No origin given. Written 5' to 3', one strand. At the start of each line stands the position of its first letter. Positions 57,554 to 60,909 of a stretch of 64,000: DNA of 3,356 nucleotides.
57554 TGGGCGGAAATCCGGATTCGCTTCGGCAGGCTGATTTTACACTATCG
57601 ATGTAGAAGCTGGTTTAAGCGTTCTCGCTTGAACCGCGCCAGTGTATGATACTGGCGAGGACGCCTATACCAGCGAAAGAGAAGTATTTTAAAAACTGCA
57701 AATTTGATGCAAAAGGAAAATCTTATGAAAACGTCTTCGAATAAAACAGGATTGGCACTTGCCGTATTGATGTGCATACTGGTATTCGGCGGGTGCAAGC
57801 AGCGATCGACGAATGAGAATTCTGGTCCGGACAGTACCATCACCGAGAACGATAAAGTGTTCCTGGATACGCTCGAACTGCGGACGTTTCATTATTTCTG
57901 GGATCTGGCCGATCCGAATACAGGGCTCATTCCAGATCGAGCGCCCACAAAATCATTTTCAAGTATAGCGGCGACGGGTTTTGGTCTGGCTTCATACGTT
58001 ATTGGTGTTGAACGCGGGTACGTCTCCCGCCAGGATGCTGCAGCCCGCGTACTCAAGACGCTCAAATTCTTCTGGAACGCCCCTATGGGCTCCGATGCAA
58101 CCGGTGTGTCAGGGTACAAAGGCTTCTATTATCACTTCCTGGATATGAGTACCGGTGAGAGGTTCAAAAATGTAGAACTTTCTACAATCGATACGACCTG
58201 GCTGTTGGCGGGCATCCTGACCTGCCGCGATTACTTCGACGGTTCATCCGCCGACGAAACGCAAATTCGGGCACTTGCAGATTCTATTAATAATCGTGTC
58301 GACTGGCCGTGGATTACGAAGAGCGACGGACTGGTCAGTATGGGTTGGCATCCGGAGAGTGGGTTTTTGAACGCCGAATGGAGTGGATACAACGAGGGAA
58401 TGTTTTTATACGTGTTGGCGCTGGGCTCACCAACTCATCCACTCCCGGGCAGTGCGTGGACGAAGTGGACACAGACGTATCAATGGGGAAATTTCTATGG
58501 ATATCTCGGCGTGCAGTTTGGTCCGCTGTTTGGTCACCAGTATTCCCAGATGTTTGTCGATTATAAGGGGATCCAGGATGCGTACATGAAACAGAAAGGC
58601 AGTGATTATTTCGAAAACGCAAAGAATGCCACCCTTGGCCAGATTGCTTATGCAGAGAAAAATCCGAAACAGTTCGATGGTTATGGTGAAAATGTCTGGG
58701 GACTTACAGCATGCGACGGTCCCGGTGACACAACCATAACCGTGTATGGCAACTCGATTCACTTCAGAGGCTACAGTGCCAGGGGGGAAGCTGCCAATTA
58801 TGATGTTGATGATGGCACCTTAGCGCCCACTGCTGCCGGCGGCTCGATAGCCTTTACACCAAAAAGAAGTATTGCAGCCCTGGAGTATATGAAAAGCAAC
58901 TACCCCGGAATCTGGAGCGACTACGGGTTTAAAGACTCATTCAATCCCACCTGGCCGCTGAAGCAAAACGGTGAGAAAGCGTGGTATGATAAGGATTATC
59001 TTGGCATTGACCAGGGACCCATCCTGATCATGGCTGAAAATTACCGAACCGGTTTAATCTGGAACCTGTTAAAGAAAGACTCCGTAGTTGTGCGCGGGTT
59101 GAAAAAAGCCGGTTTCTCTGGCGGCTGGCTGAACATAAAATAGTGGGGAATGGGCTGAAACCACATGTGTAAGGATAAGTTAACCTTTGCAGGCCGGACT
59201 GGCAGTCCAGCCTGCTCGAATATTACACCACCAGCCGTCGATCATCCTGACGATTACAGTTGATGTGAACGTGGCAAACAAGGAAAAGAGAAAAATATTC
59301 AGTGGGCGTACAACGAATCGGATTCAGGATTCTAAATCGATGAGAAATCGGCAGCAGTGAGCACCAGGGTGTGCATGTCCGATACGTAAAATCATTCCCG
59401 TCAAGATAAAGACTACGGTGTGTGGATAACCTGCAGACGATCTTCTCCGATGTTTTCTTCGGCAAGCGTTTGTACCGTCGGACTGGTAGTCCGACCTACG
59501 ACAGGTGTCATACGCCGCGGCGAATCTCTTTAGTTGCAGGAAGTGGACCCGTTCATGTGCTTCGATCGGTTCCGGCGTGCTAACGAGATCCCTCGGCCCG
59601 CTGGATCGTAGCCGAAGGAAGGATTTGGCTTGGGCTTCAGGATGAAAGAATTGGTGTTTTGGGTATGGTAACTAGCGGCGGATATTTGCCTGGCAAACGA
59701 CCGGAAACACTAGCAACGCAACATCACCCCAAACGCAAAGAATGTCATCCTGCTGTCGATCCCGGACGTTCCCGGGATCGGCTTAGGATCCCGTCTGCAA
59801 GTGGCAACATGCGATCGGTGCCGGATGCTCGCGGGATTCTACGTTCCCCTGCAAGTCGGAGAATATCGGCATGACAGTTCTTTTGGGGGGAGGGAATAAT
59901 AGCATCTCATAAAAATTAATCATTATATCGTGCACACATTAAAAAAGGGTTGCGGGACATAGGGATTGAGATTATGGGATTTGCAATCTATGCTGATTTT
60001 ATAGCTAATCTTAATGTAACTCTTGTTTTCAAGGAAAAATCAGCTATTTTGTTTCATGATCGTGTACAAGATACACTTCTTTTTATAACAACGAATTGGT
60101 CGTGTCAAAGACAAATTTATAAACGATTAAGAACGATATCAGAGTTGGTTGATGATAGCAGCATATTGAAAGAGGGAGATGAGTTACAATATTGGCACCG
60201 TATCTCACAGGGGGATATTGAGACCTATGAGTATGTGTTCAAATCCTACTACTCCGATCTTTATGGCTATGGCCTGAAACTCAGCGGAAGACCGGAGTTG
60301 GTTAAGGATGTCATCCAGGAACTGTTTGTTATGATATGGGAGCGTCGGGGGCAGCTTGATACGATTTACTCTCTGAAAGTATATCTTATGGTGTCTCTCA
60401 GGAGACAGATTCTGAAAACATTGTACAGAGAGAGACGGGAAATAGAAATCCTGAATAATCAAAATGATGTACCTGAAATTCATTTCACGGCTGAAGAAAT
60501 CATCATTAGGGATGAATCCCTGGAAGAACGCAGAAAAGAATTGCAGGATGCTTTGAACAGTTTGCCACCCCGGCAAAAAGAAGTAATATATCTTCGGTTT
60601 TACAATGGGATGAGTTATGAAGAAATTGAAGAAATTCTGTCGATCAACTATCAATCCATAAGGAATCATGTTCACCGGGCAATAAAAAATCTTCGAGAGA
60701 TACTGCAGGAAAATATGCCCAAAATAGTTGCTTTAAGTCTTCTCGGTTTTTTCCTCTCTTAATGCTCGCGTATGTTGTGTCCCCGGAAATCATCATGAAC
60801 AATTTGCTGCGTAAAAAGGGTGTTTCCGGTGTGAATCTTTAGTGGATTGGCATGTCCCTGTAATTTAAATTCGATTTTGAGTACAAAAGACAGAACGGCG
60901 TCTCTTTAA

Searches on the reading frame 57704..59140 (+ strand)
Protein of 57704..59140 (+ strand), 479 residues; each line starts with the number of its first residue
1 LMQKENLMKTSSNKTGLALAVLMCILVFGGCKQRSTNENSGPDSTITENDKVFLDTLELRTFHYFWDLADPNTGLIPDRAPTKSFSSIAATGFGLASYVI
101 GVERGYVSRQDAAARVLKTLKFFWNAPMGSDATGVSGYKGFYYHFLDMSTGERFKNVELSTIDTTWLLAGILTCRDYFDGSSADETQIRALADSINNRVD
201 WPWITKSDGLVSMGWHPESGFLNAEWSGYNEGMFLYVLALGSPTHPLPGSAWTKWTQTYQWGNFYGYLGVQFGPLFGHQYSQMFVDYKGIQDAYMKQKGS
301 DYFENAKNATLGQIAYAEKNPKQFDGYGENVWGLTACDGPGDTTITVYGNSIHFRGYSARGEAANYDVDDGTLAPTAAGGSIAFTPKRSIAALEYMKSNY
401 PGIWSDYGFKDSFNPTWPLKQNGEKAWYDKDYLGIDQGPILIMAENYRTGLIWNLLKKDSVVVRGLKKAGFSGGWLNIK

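Call 20: search_protein_families(library=pfam, proteins=[window:57704-59140:+], max_evalue=0.0001)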
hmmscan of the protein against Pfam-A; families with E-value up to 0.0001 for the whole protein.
window:57704-59140:+ (479 aa): 1 family
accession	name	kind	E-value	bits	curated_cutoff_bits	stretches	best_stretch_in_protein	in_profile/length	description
PF10091.15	Glycoamylase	-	9.1e-80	267.7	27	1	225-458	3-219/221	Putative glucoamylase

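Call 35: search_solved_structures(query=window:57704-59140:+, max_evalue=0.001)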
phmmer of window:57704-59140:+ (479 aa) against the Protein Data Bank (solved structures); distinct sequences matched with E-value up to 0.001: 7.
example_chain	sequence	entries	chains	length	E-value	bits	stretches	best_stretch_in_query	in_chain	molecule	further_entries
8xul_A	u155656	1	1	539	1.3e-142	479.2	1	55-476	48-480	XCC2207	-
4gl3_A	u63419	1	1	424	4e-66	226.9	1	44-477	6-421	putative glucoamylase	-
3eu8_A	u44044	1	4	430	5.1e-62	213.3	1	41-472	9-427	putative glucoamylase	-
4qt9_A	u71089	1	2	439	1.8e-58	201.6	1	31-473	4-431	putative glucoamylase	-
5gzh_A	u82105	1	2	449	3e-53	184.4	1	29-478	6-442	Endo-beta-1,2-glucanase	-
5gzk_A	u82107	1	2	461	5.3e-53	183.6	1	28-476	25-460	Uncharacterized protein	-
5z06_A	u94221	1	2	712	7.7e-47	163.2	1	43-468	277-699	BDI_3064 protein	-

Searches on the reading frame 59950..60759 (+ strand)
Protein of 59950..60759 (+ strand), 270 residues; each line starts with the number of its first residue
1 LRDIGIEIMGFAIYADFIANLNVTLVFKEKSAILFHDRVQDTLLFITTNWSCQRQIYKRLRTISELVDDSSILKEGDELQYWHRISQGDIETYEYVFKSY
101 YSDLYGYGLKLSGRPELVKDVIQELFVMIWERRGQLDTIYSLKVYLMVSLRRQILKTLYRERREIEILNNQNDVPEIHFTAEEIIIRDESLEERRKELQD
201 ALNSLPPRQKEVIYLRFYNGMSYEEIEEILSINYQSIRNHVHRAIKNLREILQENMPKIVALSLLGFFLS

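Call 20: search_protein_families(library=pfam, proteins=[window:59950-60759:+], max_evalue=0.0001)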
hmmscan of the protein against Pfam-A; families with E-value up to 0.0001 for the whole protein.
window:59950-60759:+ (270 aa): 3 families
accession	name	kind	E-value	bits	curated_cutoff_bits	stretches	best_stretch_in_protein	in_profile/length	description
PF08281.18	Sigma70_r4_2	-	7.7e-18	64.3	25.7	1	196-248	2-54/54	Sigma-70, region 4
PF04545.22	Sigma70_r4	-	1.1e-13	50.9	24.1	1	201-250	1-50/50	Sigma-70, region 4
PF04542.20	Sigma70_r2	-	2.4e-08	34.1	24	1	97-163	2-70/71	Sigma-70 region 2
